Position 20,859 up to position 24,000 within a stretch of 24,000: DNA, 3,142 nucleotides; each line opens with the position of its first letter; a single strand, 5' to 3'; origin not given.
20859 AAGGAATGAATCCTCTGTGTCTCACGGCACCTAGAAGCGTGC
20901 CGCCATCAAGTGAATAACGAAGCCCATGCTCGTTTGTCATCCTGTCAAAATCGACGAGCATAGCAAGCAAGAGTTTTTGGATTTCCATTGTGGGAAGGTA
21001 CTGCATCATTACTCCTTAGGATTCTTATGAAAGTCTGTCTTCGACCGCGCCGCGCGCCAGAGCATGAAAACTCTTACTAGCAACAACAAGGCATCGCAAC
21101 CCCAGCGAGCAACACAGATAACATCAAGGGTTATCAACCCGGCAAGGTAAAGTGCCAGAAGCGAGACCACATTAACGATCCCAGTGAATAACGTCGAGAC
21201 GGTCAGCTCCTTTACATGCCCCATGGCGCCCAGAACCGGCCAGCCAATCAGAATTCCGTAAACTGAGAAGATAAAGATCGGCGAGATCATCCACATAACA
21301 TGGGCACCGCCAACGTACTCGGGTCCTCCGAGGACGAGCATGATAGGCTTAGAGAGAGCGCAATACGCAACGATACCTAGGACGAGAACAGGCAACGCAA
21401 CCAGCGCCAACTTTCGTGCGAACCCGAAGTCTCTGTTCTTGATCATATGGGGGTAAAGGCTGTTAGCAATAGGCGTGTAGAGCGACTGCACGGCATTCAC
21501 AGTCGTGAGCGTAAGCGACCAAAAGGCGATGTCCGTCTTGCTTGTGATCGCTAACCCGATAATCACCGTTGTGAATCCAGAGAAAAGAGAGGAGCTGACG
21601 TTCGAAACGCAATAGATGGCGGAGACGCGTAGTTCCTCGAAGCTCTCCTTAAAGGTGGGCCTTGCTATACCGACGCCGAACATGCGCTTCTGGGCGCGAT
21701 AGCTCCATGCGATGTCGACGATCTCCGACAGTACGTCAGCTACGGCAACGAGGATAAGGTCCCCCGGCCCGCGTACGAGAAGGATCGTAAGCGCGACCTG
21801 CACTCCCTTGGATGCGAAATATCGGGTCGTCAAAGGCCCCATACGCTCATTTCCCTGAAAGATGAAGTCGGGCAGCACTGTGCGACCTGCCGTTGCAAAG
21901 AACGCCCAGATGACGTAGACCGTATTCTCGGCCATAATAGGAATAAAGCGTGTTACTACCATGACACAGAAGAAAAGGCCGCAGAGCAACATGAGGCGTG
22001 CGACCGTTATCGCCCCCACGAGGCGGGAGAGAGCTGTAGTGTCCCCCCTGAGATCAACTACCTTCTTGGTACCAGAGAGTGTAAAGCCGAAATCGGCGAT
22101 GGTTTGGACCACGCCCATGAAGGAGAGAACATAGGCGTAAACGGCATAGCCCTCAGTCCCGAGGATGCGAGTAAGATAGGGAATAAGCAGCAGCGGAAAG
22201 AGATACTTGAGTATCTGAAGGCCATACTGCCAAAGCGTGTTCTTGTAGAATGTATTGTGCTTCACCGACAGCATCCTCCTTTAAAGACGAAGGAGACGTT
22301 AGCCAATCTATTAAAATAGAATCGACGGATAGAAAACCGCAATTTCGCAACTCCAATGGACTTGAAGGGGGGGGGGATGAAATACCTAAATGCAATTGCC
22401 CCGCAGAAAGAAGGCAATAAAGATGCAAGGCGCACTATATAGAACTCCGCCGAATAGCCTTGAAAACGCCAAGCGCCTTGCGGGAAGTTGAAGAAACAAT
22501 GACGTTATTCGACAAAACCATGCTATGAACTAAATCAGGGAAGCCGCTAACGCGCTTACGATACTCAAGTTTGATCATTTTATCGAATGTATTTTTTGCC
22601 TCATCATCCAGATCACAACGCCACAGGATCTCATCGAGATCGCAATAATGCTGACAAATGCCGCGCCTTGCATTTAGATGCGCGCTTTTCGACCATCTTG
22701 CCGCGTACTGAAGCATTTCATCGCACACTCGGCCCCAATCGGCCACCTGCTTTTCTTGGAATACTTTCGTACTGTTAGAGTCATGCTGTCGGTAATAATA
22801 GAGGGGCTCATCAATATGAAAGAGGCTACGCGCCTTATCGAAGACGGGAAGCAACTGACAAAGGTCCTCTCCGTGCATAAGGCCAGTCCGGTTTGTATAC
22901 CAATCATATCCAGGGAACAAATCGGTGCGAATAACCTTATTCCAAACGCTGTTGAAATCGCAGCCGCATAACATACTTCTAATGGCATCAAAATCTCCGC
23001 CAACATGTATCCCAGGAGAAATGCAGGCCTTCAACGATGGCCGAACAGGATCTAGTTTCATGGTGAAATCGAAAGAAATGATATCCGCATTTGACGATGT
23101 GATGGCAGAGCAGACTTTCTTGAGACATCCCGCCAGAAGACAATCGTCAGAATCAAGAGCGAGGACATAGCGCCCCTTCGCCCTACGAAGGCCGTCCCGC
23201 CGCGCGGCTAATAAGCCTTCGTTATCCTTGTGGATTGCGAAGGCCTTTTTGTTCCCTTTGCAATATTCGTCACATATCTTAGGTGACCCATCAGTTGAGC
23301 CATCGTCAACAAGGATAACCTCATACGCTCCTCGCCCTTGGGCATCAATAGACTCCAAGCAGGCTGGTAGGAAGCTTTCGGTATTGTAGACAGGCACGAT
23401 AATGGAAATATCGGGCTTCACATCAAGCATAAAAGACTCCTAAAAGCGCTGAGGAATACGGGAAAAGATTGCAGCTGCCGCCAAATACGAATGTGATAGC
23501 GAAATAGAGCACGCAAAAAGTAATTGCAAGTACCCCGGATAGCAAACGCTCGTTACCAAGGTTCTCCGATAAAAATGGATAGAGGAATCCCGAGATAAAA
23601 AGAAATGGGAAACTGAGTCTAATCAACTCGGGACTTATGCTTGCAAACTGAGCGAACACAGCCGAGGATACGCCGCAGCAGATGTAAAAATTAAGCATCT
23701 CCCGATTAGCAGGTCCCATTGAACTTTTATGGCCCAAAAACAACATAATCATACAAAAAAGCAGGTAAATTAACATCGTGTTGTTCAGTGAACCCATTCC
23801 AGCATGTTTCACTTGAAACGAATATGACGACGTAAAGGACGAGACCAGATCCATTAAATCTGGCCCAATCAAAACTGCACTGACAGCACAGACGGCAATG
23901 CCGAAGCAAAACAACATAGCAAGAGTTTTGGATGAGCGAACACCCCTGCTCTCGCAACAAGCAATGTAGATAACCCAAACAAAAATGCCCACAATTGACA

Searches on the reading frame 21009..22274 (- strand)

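Call 75: search_protein_families(library=pfam, proteins=[window:21009-22274:-], max_evalue=0.001)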
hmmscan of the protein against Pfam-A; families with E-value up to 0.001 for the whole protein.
window:21009-22274:- (421 aa): 2 families
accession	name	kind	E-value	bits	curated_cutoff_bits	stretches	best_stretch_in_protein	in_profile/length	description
PF01943.22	Polysacc_synt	-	2.5e-34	119.4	28.2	1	10-279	2-272/274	Polysaccharide biosynthesis protein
PF13440.11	Polysacc_synt_3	-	0.00036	20.3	23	1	34-279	2-242/293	Polysaccharide biosynthesis protein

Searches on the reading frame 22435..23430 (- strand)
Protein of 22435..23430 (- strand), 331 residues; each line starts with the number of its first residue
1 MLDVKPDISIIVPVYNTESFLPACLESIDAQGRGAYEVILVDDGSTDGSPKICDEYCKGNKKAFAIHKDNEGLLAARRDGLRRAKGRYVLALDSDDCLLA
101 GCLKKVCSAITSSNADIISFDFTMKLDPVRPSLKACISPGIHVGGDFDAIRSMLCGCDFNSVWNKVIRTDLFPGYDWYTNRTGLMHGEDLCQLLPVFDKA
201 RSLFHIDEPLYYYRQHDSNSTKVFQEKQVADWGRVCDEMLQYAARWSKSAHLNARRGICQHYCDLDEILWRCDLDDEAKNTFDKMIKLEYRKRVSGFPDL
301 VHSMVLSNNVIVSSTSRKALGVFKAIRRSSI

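Call 75: search_protein_families(library=pfam, proteins=[window:22435-23430:-], max_evalue=0.001)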
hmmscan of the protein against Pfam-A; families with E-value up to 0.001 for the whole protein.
window:22435-23430:- (331 aa): 4 families
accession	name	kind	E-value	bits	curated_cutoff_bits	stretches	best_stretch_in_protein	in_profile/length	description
PF00535.33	Glycos_transf_2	-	2.1e-31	109.5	23.3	1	9-124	1-117/168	Glycosyl transferase family 2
PF13641.12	Glyco_tranf_2_3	-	1.6e-07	32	27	1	6-118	1-119/230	Glycosyltransferase like family 2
PF10111.15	Glyco_tranf_2_2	-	1e-05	25.6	27.3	1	9-114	1-110/276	Glycosyltransferase like family 2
PF13704.12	Glyco_tranf_2_4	-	9.6e-05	23.3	27.5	0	16-99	2-85/98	Glycosyl transferase family 2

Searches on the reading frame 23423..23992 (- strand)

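Call 75: search_protein_families(library=pfam, proteins=[window:23423-23992:-], max_evalue=0.001)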
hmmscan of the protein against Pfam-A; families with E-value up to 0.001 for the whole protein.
window:23423-23992:- (189 aa): 1 family
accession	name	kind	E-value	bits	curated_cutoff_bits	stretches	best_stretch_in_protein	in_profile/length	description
PF14897.12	EpsG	-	1.1e-05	25.2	30.1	1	21-181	165-326/326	EpsG family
